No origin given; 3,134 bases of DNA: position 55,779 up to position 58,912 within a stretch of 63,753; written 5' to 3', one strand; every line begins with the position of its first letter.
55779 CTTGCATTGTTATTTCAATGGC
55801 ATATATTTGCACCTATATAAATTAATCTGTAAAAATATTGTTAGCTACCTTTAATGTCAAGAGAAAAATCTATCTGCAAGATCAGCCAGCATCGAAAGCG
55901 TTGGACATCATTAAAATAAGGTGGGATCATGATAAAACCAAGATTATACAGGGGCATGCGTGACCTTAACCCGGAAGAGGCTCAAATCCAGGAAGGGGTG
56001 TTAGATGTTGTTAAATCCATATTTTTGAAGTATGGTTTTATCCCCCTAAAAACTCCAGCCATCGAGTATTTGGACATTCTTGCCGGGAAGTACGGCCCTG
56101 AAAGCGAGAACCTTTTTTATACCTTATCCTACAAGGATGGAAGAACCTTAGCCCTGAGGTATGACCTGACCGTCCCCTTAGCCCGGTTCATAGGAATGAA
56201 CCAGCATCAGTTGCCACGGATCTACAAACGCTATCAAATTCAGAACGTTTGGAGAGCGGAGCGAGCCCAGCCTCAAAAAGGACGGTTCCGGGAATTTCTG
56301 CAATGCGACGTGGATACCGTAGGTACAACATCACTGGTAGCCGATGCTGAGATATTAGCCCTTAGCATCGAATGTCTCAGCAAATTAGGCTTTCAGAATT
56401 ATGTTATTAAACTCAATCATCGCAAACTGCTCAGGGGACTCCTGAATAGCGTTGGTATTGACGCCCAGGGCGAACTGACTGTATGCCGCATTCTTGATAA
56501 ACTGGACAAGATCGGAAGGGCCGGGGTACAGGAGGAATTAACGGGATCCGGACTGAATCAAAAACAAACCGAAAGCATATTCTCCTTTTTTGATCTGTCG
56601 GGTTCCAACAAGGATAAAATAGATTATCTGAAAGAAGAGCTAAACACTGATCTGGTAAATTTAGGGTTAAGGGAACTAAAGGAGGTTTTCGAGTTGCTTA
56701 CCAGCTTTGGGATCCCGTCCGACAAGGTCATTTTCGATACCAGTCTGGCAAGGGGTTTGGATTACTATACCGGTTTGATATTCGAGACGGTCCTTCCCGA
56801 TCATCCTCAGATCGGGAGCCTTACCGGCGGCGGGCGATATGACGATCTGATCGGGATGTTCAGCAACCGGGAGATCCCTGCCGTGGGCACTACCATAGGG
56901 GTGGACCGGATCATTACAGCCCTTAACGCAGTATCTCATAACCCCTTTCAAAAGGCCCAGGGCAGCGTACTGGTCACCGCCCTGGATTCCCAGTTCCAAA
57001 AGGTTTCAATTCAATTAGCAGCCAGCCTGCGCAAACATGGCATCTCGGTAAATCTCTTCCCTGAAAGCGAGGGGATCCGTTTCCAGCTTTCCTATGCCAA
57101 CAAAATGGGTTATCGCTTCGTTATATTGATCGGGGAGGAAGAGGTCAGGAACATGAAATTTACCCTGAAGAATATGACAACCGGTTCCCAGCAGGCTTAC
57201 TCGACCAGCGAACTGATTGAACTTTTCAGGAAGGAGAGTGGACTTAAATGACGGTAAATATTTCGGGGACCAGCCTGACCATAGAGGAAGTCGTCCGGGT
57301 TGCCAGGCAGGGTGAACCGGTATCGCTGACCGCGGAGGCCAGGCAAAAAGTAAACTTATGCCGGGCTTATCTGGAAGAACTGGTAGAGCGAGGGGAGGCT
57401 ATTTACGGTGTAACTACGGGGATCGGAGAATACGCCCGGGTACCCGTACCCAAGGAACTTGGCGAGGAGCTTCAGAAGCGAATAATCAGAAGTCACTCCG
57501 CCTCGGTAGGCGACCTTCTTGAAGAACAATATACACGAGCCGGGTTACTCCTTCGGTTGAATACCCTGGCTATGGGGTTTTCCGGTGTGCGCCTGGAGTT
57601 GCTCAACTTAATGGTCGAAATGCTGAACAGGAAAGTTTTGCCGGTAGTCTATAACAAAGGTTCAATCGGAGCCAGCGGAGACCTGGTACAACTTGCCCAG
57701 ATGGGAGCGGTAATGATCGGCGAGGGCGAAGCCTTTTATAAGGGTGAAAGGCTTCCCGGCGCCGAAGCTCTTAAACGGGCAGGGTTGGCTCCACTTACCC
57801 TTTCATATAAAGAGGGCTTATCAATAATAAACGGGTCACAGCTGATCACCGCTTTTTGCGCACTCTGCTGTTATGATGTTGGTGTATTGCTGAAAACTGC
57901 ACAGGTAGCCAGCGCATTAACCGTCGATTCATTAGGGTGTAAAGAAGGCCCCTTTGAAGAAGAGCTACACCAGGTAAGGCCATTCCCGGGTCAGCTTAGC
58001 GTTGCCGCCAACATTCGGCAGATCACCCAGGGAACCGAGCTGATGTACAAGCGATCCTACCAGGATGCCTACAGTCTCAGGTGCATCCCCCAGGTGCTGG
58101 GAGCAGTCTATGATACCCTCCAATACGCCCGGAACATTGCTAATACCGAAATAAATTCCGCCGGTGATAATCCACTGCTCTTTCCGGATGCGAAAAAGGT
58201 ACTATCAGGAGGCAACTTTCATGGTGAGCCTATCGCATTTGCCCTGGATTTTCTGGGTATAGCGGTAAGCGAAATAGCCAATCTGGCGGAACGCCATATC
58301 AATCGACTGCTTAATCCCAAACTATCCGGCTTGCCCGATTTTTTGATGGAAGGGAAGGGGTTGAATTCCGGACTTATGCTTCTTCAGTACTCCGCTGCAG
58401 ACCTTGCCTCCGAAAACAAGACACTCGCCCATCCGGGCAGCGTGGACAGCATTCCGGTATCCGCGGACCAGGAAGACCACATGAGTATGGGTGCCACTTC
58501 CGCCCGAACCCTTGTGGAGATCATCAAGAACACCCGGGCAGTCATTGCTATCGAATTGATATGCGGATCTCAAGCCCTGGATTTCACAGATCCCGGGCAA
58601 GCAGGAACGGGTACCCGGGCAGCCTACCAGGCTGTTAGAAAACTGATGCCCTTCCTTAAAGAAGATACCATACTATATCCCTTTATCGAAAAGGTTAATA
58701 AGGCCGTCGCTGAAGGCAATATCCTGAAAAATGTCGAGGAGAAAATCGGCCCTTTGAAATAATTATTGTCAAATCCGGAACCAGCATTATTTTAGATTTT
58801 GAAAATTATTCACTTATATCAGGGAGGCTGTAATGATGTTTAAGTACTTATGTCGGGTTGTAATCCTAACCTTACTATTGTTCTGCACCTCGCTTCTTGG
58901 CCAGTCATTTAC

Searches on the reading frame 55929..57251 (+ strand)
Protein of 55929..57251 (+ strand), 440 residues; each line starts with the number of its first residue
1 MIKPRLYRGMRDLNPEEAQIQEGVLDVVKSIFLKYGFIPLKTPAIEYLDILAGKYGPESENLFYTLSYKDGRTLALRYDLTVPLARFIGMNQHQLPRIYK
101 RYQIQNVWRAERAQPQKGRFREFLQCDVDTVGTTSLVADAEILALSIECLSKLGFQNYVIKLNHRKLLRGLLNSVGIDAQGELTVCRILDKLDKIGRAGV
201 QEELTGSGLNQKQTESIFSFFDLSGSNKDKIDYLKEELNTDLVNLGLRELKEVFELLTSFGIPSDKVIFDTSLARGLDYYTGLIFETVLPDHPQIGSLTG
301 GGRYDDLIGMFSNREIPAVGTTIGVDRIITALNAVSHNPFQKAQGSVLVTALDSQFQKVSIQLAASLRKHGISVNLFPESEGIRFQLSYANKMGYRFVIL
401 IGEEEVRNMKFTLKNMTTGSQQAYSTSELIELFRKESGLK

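Call 7: search_protein_families(library=pfam, proteins=[window:55929-57251:+], max_evalue=0.001)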
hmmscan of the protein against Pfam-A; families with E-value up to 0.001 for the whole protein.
window:55929-57251:+ (440 aa): 2 families
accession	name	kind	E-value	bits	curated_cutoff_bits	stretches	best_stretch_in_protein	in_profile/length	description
PF13393.11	tRNA-synt_His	-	3.3e-49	168.2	25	1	9-328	1-308/308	Histidyl-tRNA synthetase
PF03129.25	HGTP_anticodon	-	4.9e-15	55.9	21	1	347-435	2-93/94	Anticodon binding domain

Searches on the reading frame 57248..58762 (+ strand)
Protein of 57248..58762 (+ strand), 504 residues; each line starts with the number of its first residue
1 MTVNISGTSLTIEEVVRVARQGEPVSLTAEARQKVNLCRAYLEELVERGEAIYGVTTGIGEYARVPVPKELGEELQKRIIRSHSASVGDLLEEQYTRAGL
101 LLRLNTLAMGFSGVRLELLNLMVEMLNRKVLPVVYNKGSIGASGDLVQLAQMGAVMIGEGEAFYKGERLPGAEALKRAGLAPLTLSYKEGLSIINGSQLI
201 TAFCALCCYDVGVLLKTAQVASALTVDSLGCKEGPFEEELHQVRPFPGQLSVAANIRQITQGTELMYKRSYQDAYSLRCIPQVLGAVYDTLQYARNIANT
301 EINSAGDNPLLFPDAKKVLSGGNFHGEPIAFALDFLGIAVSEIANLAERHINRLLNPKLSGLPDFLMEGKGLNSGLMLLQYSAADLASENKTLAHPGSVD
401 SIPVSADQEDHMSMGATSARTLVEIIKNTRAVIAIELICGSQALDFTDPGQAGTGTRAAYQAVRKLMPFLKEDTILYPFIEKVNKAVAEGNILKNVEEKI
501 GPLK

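Call 7: search_protein_families(library=pfam, proteins=[window:57248-58762:+], max_evalue=0.001)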
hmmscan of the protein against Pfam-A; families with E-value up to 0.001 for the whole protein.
window:57248-58762:+ (504 aa): 1 family
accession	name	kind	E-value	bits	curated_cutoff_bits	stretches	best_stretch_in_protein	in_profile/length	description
PF00221.24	Lyase_aromatic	-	1.6e-182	607.8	27.3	1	10-465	1-466/466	Aromatic amino acid lyase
